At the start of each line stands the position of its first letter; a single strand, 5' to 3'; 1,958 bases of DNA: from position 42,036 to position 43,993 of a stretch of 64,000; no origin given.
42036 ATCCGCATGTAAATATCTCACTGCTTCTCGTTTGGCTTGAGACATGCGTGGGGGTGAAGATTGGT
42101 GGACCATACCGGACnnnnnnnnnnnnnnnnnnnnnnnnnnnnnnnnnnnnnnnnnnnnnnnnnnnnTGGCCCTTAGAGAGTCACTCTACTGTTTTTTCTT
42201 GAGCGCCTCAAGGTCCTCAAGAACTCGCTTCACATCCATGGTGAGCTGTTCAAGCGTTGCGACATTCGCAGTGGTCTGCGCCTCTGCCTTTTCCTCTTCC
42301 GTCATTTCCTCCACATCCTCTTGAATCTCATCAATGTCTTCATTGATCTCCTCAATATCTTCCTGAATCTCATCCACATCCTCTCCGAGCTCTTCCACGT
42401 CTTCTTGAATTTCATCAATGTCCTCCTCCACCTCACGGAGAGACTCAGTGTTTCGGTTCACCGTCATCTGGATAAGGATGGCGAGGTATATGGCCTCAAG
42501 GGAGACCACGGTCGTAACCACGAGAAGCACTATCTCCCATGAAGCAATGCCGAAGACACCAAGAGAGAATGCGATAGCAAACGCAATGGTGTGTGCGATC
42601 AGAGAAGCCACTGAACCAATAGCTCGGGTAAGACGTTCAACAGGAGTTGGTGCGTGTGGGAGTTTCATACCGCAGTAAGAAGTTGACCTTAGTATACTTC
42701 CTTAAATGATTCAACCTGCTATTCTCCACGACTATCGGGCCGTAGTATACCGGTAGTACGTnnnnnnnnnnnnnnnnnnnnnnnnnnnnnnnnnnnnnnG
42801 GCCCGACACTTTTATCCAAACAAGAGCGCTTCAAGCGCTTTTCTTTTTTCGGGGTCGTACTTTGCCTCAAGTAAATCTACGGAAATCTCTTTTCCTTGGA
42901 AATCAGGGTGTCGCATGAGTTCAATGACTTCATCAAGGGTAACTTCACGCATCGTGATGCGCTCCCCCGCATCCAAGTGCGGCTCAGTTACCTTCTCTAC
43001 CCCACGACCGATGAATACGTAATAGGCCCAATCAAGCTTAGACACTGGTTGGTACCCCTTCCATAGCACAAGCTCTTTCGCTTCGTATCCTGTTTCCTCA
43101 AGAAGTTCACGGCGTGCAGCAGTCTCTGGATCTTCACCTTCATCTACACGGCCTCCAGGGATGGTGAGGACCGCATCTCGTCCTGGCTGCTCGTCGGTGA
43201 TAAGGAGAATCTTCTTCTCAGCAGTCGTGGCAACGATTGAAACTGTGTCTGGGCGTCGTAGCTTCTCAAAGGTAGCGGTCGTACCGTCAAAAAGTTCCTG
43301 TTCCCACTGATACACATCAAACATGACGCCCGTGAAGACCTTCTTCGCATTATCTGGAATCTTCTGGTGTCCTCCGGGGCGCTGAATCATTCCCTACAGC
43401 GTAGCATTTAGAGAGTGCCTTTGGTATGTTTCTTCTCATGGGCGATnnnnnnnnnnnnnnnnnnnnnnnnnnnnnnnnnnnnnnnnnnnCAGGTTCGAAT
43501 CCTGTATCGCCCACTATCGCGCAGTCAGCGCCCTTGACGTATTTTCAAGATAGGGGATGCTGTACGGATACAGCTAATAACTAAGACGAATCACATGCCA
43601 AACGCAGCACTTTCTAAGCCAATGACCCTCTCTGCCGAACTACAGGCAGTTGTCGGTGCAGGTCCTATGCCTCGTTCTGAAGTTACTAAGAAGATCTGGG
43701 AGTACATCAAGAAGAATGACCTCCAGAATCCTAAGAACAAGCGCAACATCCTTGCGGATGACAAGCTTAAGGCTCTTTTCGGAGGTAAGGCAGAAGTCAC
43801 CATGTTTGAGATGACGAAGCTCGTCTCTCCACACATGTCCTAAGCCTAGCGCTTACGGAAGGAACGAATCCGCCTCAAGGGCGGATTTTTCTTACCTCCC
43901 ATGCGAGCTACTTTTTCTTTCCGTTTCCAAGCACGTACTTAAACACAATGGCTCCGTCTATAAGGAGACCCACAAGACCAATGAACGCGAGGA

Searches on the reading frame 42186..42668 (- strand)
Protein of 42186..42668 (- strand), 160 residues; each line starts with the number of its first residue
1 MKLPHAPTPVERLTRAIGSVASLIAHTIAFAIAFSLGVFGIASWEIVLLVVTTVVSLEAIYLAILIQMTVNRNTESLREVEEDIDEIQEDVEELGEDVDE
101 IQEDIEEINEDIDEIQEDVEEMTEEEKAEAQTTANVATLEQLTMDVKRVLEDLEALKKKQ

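Call 35: search_protein_families(library=pfam, proteins=[window:42186-42668:-], max_evalue=0.00001)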
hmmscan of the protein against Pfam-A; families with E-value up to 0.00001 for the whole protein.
window:42186-42668:- (160 aa): 3 families
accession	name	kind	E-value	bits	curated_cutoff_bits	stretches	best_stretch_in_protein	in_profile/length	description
PF05055.17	DUF677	-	3.2e-06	26.7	29.1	1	27-157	191-315/336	Protein of unknown function (DUF677)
PF06103.16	DUF948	-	3.9e-06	27.4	37.2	1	42-124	6-82/89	Bacterial protein of unknown function (DUF948)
PF06009.19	Laminin_II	-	7.8e-06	26.4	33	0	76-159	4-81/138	Laminin Domain II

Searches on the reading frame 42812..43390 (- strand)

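Call 36: search_protein_families(library=pfam, proteins=[window:42812-43390:-], max_evalue=0.00001)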
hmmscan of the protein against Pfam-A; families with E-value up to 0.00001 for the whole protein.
window:42812-43390:- (192 aa): 1 family
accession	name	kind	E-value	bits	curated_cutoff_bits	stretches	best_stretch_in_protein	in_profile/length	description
PF00293.34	NUDIX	-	8.3e-19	68.4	21.1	1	46-161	2-123/134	NUDIX domain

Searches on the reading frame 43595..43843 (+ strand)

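Call 36: search_protein_families(library=pfam, proteins=[window:43595-43843:+], max_evalue=0.00001)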
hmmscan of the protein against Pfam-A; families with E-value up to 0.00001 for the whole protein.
window:43595-43843:+ (82 aa): 1 family
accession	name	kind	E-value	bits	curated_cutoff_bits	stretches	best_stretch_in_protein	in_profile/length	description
PF02201.23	SWIB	-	2.6e-32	110.8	25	1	8-81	1-74/74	SWIB/MDM2 domain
